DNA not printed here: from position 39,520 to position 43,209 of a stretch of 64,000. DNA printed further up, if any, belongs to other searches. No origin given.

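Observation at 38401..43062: Orphan three-gene envelope module built around a giant, highly divergent secretin-like protein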

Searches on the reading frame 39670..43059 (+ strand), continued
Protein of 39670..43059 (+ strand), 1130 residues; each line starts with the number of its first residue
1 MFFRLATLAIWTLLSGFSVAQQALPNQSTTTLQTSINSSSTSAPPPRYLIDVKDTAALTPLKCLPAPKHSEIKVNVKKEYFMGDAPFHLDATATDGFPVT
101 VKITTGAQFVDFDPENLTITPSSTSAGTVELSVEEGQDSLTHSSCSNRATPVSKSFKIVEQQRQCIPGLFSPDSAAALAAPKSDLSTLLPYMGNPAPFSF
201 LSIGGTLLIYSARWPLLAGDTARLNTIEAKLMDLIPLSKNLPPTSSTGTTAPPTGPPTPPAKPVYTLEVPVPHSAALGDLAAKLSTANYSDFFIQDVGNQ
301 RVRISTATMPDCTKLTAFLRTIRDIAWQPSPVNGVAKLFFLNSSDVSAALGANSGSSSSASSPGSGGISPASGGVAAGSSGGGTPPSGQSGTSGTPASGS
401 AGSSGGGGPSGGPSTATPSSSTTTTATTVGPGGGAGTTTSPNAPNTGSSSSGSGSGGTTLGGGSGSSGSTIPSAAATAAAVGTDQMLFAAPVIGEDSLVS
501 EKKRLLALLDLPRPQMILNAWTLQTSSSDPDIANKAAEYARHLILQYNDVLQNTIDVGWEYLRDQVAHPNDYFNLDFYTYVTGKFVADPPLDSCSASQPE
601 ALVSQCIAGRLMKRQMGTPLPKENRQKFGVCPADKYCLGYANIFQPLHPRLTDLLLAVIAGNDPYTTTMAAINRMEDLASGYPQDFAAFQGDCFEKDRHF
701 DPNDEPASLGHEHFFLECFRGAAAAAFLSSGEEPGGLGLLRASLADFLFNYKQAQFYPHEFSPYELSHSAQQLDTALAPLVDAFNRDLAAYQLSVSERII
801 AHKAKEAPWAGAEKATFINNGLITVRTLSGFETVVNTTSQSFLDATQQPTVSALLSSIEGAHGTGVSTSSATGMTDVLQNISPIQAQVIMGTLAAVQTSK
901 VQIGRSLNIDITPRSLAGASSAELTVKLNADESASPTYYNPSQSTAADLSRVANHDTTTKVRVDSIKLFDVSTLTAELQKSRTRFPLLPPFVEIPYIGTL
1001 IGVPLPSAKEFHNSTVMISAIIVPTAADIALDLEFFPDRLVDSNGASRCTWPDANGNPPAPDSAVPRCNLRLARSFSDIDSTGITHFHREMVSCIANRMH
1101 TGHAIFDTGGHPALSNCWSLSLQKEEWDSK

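Call 52: fold_search(model_id=the predicted structure, library=pdb)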
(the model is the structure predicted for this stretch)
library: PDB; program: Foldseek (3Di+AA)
matches with E <= 10: 353; with E <= 0.001: 22
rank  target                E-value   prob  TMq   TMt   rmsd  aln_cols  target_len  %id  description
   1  5zdh_A                4.0e-05  1.00  0.18  0.32  27.3       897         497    8  CryoEM structure of ETEC Pilotin-Secretin AspS-GspD complex (released 2018-04-18)
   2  7ah9_5G               7.6e-05  1.00  0.09  0.17  10.1       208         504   12  Substrate-engaged type 3 secretion system needle complex from Salmonella enterica typhimurium - SpaR state 1 (released 2021-03-17)
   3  6i1y_A                1.2e-04  1.00  0.15  0.28  31.1       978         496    9  Vibrio vulnificus EpsD (released 2019-04-10)
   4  7ah9_5P               2.1e-04  1.00  0.09  0.17  11.1       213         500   13  Substrate-engaged type 3 secretion system needle complex from Salmonella enterica typhimurium - SpaR state 1 (released 2021-03-17)
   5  7ah9_5M               2.5e-04  1.00  0.09  0.17  10.8       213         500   13  Substrate-engaged type 3 secretion system needle complex from Salmonella enterica typhimurium - SpaR state 1 (released 2021-03-17)
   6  7ah9_5J               2.5e-04  1.00  0.09  0.17  10.9       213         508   13  Substrate-engaged type 3 secretion system needle complex from Salmonella enterica typhimurium - SpaR state 1 (released 2021-03-17)
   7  7ah9_5O               2.7e-04  1.00  0.09  0.17  10.3       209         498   13  Substrate-engaged type 3 secretion system needle complex from Salmonella enterica typhimurium - SpaR state 1 (released 2021-03-17)
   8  7ah9_5B               2.9e-04  1.00  0.09  0.17  10.7       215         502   13  Substrate-engaged type 3 secretion system needle complex from Salmonella enterica typhimurium - SpaR state 1 (released 2021-03-17)
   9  7ah9_5K               2.9e-04  1.00  0.09  0.17  10.2       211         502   13  Substrate-engaged type 3 secretion system needle complex from Salmonella enterica typhimurium - SpaR state 1 (released 2021-03-17)
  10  6dv3_A                3.2e-04  1.00  0.09  0.17  10.7       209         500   14  Structure of the Salmonella SPI-1 type III secretion injectisome secretin InvG in the open gate state (released 2018-10-03)
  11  5wq8_A                3.7e-04  1.00  0.16  0.29  32.0       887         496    8  CryoEM structure of type II secretion system secretin GspD in Vibrio cholerae (released 2016-12-28)
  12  6dv6_A                4.3e-04  1.00  0.09  0.22  10.7       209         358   14  Structure of the Salmonella SPI-1 type III secretion injectisome secretin InvG (residues 176-end) in the open gate sta (released 2018-10-03)
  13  5w68_A                4.9e-04  1.00  0.09  0.26  14.7       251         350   15  Type II secretin from Enteropathogenic Escherichia coli - GspD (released 2017-11-15)
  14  7ah9_5N               4.9e-04  1.00  0.09  0.17  10.3       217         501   12  Substrate-engaged type 3 secretion system needle complex from Salmonella enterica typhimurium - SpaR state 1 (released 2021-03-17)
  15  7ah9_5D               6.0e-04  1.00  0.09  0.16  11.1       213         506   13  Substrate-engaged type 3 secretion system needle complex from Salmonella enterica typhimurium - SpaR state 1 (released 2021-03-17)
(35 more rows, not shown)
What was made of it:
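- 39670..43062 (+): g3: 1130-aa secreted, highly divergent secretin-like protein (whole CDS including stop). The top 37 Foldseek PDB hits are all secretins (call 52).
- On Secretin superfamily: The top 37 Foldseek PDB hits are all secretins, with probability about 1.0 and E from 4e-5 to 5e-3 (call 52).
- Closest known: T2SS secretins GspD/PulD/EpsD. Same: Best structural match (5zdh_A, E=4e-5, call 52).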

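Call 78: fold_search(model_id=the predicted structure, library=viral)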
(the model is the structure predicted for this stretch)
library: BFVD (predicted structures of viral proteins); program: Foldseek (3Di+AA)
matches with E <= 10: 217; with E <= 0.001: 2
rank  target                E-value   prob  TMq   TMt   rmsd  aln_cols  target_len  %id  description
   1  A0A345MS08            7.4e-05  1.00  0.08  0.19  13.4       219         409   16  (no name in the UniProt tables at hand)
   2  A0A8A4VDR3            6.4e-04  1.00  0.06  0.43  23.4       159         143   17  (no name in the UniProt tables at hand)
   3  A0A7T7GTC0            2.1e-03  1.00  0.06  0.11  24.1       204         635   14  (no name in the UniProt tables at hand)
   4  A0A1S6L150            3.8e-03  1.00  0.07  0.57  12.7       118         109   18  (no name in the UniProt tables at hand)
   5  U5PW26                4.8e-03  1.00  0.06  0.37  23.3       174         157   11  Decoration protein [Acinetobacter phage Presley]
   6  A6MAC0                7.1e-03  1.00  0.06  0.35  29.8       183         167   12  Gp055 [Lactococcus phage KSY1]
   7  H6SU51                9.1e-03  1.00  0.06  0.13   3.9       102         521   13  Gp18 T4-like tail sheath protein [Campylobacter virus IBB35]
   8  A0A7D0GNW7            1.1e-02  1.00  0.07  0.07  25.2       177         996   16  (no name in the UniProt tables at hand)
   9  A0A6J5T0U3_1          1.2e-02  0.99  0.07  0.08  25.8       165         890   10  Ig [uncultured Caudovirales phage]
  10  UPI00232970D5         1.2e-02  1.00  0.06  0.52  10.6       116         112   13  (no name look-up for this kind of identifier)
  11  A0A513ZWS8            1.3e-02  1.00  0.06  0.11   8.1       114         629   14  Major tail protein [Salmonella phage SE13]
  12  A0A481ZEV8            2.0e-02  1.00  0.06  0.06   3.5        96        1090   14  Putative Ig domain protein [Pithovirus LCPAC404]
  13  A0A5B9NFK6            2.4e-02  1.00  0.07  0.28   5.2       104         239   13  BIG2 domain-containing protein [Klebsiella phage KPN4]
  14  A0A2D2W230            3.1e-02  1.00  0.07  0.16   4.5        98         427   17  (no name in the UniProt tables at hand)
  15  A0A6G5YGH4            3.1e-02  1.00  0.06  0.48   4.2       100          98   14  (no name in the UniProt tables at hand)
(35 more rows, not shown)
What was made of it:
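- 39811..40146 (+): Ig-like beta-sandwich domain (aa 48-159). Foldseek matches to SraP, cadherin and Big_2-type domains at rmsd 3.4-4.6 A over about 100 columns (call 52, ranks 38-49; call 78).
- The best BFVD hit is an unnamed 409-aa viral protein (E=7.4e-5, call 78).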

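Call 83: search_protein_families(library=pfam, alignment_id=A6, max_evalue=1)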
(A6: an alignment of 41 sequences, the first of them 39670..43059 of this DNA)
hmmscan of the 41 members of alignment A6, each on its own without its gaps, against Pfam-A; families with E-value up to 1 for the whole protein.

A. member 1, window:39670-43059:+ (1130 aa): 0 families

B. families by the number of members that match (of 41 scanned): 26 families (the first 25 are shown)
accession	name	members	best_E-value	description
PF03958.22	Secretin_N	5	0.032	Bacterial type II/III secretion system short domain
PF00263.26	Secretin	3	0.00032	Bacterial type II and III secretion system protein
PF01391.23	Collagen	1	2.7e-05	Collagen triple helix repeat (20 copies)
PF16190.11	E1_FCCH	1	0.0086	Ubiquitin-activating enzyme E1 FCCH domain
PF15918.11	DUF4744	1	0.028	Family of unknown function (DUF4744)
PF25255.1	wH_RNase_II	1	0.031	Ribonuclease II, winged helix domain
PF24862.1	SUS_EPBD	1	0.035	Sucrose synthase EPBD domain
PF05178.17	Kri1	1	0.058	KRI1-like family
PF12221.13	HflK_N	1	0.061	Bacterial membrane protein N terminal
PF23415.1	MAPB1_N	1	0.088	Microtubule-associated protein 1B N-terminal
PF04289.18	DUF447_N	1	0.089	Protein of unknown function (DUF447) N-terminal domain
PF10823.13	DUF2568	1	0.1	Protein of unknown function (DUF2568)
PF24534.1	HMA_PCA1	1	0.17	PCA1 HMA heavy metal-associated domain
PF00712.24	DNA_pol3_beta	1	0.19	DNA polymerase III beta subunit, N-terminal domain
PF24951.3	LisH_PAC1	1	0.19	PAC1 LisH domain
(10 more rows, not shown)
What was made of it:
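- On Secretin superfamily: Among relatives, 3 of 41 hit PF00263 below threshold, best E=3.2e-4 (call 83).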

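Call 89: search_protein_families(library=padloc, proteins=[window:39670-43059:+, L004:13269-16589:+, L002:13870-16809:+, L001:12505-14184:+, L002:9299-9973:+, L002:8494-9270:+], max_evalue=0.01)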
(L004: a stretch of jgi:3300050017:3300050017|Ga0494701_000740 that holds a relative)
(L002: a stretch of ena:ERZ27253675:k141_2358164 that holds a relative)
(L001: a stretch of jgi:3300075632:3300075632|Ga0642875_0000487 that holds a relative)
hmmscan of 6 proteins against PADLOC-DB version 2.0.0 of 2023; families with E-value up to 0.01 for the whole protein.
window:39670-43059:+ (1130 aa): 0 families

L004:13269-16589:+ (1107 aa): 0 families

L002:13870-16809:+ (980 aa): 0 families

L001:12505-14184:+ (560 aa): 0 families

L002:9299-9973:+ (225 aa): 0 families

L002:8494-9270:+ (259 aa): 1 family
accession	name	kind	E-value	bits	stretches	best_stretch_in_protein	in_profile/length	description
PDLC00891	JAB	-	0.0026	15.2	1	195-240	75-116/159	JAB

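Call 101: find_encoding_contigs(protein=P0002, flank=6000, max_places=2)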
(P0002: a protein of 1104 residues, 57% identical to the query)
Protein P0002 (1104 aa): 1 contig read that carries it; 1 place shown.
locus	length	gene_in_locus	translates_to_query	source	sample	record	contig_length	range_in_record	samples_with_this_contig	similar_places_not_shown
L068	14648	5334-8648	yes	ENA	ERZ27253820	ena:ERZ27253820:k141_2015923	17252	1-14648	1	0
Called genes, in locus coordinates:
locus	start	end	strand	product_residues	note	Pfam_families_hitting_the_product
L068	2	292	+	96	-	?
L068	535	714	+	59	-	-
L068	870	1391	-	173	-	-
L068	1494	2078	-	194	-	-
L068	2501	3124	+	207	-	-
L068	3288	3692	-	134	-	-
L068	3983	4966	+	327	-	-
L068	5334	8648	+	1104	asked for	-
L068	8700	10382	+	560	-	PF01734:Patatin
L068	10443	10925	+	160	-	-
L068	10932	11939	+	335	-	-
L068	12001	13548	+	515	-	-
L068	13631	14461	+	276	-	-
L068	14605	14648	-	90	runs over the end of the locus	-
